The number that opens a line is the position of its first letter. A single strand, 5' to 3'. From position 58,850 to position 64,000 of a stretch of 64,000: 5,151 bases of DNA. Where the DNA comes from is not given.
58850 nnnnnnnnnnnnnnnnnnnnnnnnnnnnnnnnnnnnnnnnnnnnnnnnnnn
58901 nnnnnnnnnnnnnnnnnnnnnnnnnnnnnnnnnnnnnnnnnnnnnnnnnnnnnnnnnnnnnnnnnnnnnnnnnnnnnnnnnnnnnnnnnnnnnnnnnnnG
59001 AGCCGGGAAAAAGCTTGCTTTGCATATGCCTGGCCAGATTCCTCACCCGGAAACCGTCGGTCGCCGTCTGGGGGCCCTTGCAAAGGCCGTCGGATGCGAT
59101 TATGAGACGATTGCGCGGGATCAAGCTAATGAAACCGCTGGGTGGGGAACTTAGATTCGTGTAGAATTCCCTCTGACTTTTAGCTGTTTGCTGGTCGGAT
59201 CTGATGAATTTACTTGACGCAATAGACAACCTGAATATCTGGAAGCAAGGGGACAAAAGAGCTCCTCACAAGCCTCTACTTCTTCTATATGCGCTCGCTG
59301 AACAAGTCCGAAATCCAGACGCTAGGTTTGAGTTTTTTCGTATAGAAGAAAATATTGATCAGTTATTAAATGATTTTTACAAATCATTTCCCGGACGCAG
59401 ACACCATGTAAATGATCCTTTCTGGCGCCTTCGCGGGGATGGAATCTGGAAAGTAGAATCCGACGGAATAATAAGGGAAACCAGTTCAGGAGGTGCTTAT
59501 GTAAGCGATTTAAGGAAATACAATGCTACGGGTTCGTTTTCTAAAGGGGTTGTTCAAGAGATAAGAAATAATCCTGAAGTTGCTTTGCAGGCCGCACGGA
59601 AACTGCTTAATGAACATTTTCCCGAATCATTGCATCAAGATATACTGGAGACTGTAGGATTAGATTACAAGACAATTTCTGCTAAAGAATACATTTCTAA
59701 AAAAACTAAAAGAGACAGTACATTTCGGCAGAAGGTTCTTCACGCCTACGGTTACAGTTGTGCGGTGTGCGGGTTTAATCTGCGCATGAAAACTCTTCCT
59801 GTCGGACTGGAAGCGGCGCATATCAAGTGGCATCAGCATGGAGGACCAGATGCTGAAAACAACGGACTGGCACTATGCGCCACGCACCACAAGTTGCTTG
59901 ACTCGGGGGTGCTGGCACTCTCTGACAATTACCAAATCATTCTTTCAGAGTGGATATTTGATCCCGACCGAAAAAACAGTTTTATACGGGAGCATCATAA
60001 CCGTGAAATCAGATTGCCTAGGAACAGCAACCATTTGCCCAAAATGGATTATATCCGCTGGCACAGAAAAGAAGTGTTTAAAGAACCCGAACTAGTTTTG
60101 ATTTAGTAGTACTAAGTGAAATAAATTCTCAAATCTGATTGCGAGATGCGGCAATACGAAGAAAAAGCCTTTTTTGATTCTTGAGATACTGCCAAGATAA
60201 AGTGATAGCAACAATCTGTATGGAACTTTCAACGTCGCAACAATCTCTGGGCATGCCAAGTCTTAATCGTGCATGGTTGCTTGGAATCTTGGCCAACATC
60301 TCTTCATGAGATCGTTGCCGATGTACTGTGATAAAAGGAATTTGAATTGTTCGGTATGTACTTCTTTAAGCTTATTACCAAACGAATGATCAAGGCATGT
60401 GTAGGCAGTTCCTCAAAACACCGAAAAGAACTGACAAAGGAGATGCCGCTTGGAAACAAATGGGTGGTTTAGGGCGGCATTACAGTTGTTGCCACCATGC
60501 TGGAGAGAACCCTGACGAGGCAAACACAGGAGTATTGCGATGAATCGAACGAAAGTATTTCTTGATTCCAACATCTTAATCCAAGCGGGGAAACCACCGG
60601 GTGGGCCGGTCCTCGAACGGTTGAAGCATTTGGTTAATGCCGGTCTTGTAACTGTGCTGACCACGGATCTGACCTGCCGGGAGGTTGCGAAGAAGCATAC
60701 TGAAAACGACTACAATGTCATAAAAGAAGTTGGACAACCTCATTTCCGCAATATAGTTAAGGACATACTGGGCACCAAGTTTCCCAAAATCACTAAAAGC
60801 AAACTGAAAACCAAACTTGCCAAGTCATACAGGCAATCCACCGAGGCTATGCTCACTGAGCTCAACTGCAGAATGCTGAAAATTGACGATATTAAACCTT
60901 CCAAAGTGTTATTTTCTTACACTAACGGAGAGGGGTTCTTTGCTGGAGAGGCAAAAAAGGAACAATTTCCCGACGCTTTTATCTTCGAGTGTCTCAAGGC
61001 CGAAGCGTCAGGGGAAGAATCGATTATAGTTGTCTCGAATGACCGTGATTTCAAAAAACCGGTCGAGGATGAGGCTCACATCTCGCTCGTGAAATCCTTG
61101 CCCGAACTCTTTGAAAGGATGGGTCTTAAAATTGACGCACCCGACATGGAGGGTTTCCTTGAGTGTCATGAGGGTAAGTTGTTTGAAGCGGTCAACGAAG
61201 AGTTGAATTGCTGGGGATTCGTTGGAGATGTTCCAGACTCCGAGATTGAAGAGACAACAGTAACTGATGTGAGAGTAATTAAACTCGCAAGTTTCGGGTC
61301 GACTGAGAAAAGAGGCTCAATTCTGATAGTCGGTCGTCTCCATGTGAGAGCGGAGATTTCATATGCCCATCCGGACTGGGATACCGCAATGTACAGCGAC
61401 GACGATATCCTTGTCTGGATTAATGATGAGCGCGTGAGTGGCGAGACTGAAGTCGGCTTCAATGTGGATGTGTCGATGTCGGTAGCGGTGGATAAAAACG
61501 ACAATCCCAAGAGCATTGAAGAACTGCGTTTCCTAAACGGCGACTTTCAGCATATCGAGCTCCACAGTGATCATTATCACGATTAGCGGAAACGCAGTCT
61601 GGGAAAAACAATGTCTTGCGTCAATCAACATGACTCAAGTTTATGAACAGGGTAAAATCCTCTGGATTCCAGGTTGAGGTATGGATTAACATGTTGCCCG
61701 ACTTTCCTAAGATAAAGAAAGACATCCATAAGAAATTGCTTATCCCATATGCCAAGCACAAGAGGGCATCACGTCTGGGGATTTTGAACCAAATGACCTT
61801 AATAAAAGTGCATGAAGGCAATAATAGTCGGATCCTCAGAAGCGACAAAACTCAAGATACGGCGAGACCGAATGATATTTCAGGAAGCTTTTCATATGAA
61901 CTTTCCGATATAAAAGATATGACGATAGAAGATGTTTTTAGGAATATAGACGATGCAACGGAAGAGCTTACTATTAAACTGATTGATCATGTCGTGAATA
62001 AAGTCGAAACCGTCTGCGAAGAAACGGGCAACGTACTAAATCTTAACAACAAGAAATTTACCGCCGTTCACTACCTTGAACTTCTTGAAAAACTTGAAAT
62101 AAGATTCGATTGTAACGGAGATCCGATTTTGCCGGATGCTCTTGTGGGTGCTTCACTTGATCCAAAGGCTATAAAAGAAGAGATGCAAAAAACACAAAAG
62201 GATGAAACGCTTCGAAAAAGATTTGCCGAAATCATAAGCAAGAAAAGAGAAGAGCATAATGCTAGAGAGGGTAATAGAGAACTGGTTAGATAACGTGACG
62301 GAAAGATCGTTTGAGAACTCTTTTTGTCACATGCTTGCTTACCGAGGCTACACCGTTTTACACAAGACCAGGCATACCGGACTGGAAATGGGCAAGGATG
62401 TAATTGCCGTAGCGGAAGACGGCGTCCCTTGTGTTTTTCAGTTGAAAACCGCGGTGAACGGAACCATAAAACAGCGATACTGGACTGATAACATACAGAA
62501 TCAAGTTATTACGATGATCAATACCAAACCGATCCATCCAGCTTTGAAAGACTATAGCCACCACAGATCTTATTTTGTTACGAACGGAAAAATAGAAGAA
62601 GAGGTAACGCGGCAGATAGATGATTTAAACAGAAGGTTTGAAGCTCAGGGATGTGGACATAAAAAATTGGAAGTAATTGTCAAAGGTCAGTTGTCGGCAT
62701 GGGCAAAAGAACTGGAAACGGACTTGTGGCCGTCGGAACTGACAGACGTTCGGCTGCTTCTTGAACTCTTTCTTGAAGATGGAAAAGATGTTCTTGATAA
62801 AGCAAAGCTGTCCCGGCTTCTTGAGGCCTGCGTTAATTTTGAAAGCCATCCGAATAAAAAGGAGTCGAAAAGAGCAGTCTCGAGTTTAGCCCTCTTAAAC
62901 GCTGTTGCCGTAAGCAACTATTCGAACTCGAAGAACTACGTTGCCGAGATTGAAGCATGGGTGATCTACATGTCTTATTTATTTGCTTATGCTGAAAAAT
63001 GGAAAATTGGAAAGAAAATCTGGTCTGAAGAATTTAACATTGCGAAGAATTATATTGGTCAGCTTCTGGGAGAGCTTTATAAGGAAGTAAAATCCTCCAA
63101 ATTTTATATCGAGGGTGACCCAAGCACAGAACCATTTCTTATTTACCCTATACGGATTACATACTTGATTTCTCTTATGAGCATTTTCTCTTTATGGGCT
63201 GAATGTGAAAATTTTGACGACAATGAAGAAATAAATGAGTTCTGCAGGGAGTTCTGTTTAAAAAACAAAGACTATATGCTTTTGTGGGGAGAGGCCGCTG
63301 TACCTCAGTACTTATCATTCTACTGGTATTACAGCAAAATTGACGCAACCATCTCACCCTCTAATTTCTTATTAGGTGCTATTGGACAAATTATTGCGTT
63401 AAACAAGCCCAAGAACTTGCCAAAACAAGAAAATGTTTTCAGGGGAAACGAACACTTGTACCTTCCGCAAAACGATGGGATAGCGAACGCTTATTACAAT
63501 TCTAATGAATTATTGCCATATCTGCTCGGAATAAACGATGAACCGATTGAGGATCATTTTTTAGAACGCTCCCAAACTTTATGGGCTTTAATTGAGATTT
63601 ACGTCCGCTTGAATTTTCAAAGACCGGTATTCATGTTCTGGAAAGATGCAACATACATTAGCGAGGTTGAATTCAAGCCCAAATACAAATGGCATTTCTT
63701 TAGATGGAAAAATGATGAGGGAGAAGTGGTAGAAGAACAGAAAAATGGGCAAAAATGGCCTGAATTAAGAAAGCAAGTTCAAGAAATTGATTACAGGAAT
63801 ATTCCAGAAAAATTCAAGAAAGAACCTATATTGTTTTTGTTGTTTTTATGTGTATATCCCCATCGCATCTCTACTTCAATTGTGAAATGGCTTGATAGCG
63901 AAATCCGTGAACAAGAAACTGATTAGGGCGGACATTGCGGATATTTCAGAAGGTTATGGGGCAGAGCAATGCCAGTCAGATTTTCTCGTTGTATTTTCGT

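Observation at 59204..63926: AT-rich four-gene island encoding HNH, PIN-like and Mrr-like PD-(D/E)xK nuclease domains: candidate uncharacterised defense locus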

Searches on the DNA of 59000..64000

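Call 78: search_rna_families(source=window, start=59000, end=64000, threshold=evalue, max_evalue=1)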
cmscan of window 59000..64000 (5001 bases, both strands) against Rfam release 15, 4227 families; matches with E-value up to 1: 1.
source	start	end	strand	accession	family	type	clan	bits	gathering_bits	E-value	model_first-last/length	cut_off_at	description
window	61395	61455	+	RF01125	sR4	Gene; snRNA; snoRNA; CD-box;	-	20.6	50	0.21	1-56/56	no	Small nucleolar RNA sR4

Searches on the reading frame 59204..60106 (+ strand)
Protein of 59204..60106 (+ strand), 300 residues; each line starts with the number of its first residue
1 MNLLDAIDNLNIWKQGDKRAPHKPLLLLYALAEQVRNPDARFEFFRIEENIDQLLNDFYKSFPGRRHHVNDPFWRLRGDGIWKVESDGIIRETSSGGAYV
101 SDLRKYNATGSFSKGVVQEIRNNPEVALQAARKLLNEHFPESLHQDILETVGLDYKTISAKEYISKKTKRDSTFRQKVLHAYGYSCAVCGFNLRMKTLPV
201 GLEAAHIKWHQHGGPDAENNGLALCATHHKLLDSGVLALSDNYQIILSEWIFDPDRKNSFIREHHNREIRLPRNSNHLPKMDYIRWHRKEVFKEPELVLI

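Call 3: search_protein_families(library=pfam, proteins=[window:59204-60106:+], max_evalue=1)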
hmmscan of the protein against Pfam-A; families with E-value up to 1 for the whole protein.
window:59204-60106:+ (300 aa): 2 families
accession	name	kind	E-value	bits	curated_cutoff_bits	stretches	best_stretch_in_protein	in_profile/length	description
PF13391.12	HNH_2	-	3.1e-10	40.2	21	1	186-239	1-65/66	HNH endonuclease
PF01844.29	HNH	-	0.033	14.8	21.4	1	186-229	1-41/47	HNH endonuclease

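Call 4: search_protein_families(library=padloc, proteins=[window:59204-60106:+], max_evalue=1)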
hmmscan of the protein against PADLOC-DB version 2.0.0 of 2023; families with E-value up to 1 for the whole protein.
window:59204-60106:+ (300 aa): 3 families
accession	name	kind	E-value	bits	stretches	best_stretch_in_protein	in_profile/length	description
PDLC04132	HNH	-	1.4e-19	68.3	1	117-295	103-275/286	-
PDLC03546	HNH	-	1.2e-10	38.9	1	170-292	158-277/282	Type II restriction enzyme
PDLC03662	mREase_IV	-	1.2e-08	32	2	20-154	114-247/560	Type IV methyl-directed restriction enzyme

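Call 5: search_protein_families(library=ncbifam, proteins=[window:59204-60106:+], max_evalue=1)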
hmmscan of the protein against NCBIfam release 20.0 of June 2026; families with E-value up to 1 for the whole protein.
window:59204-60106:+ (300 aa): 5 families
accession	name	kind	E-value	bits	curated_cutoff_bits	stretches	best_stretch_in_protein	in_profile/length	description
NF045808.1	PT-DNA_restrict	exception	1.8e-96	322.6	180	1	2-293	2-284/284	phosphorothioated DNA-binding restriction endonuclease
NF040563.1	guided_IscB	equivalog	1.4e-06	27.7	175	1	147-233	152-236/314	RNA-guided endonuclease IscB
NF008448.1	PRK11295.1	equivalog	0.034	14.3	87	1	165-227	6-67/113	YajD family HNH nuclease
NF007763.0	PRK10445.1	equivalog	0.17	11.3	252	1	129-196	184-248/263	endonuclease VIII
NF038221.1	IcmJ_DotN_IVB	equivalog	0.19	11.2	100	1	163-195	21-54/205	type IVB secretion system protein IcmJDotN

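Call 42: search_solved_structures(query=window:59204-60106:+, max_evalue=0.01, show_alignments=2)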
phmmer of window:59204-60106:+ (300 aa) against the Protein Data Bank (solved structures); distinct sequences matched with E-value up to 0.01: 4.
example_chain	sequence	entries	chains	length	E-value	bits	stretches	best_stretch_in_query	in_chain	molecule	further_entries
6ghs_A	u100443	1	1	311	5.7e-08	35.7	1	168-246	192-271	TagI restriction endonuclease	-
5zmm_A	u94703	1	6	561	1.7e-07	34.1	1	20-154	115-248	Uncharacterized protein McrA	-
5zmo_A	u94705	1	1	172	3.1e-05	26.7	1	20-153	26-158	Uncharacterized protein McrA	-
5zmn_A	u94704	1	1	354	0.0001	25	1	20-154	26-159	Uncharacterized protein McrA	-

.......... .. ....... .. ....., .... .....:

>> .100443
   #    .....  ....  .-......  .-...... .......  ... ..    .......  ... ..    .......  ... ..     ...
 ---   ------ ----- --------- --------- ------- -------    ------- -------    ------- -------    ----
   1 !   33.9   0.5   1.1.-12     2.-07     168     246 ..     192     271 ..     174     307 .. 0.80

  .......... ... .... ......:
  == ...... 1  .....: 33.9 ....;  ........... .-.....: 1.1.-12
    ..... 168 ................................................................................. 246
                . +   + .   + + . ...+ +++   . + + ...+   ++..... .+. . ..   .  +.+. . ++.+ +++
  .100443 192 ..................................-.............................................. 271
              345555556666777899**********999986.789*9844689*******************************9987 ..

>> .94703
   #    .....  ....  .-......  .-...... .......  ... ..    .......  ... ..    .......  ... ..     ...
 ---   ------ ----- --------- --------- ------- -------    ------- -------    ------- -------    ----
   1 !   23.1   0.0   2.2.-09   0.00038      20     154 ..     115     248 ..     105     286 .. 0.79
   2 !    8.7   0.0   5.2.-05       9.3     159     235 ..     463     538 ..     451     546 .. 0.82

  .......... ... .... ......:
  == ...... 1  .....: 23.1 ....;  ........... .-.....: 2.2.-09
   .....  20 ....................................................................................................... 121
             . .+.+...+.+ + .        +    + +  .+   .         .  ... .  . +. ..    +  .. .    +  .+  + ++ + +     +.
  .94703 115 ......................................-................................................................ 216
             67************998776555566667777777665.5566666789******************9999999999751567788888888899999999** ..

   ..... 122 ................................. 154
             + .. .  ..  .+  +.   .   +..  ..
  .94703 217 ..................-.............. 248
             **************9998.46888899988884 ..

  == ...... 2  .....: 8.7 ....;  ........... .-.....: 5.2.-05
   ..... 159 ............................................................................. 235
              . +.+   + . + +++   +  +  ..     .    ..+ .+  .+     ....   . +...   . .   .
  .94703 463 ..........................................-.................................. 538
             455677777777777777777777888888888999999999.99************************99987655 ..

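Call 65: search_protein_families(library=phrogs, proteins=[window:59204-60106:+], max_evalue=0.1)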
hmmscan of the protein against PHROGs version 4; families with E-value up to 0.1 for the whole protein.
window:59204-60106:+ (300 aa): 24 families
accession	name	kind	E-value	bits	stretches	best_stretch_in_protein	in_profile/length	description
phrog_15103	-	unknown function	5.3e-15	56.6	1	156-247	176-269/280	-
phrog_14240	-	unknown function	5e-12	46.7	1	161-289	185-315/315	-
phrog_31713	-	unknown function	6.8e-10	39.5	1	164-272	189-285/292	-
phrog_20585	-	unknown function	5.6e-08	33.1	1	170-240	222-286/337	-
phrog_589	-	DNA, RNA and nucleotide metabolism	2.5e-07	31.6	1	169-230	77-136/179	HNH endonuclease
phrog_23050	-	unknown function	9.6e-07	29.2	1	165-239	270-338/383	-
phrog_119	-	DNA, RNA and nucleotide metabolism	1.2e-06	28.7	1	136-230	158-252/443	HNH endonuclease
phrog_333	-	DNA, RNA and nucleotide metabolism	2.1e-06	28.9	1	170-230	19-76/138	HNH endonuclease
phrog_8048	-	DNA, RNA and nucleotide metabolism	2.8e-06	27.8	1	97-233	100-226/273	HNH endonuclease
phrog_144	-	DNA, RNA and nucleotide metabolism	0.00012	22.8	1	165-230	66-130/175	HNH endonuclease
phrog_2214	-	DNA, RNA and nucleotide metabolism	0.00025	21.3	1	156-227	167-231/429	HNH endonuclease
phrog_2118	-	DNA, RNA and nucleotide metabolism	0.00028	21.5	1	156-226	149-215/301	HNH endonuclease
phrog_5956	-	DNA, RNA and nucleotide metabolism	0.00053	20.7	1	169-231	45-106/138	HNH endonuclease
phrog_8446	-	DNA, RNA and nucleotide metabolism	0.001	19.8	1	166-238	123-201/211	HNH endonuclease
phrog_32453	-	DNA, RNA and nucleotide metabolism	0.0018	19.4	1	168-230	57-112/175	HNH endonuclease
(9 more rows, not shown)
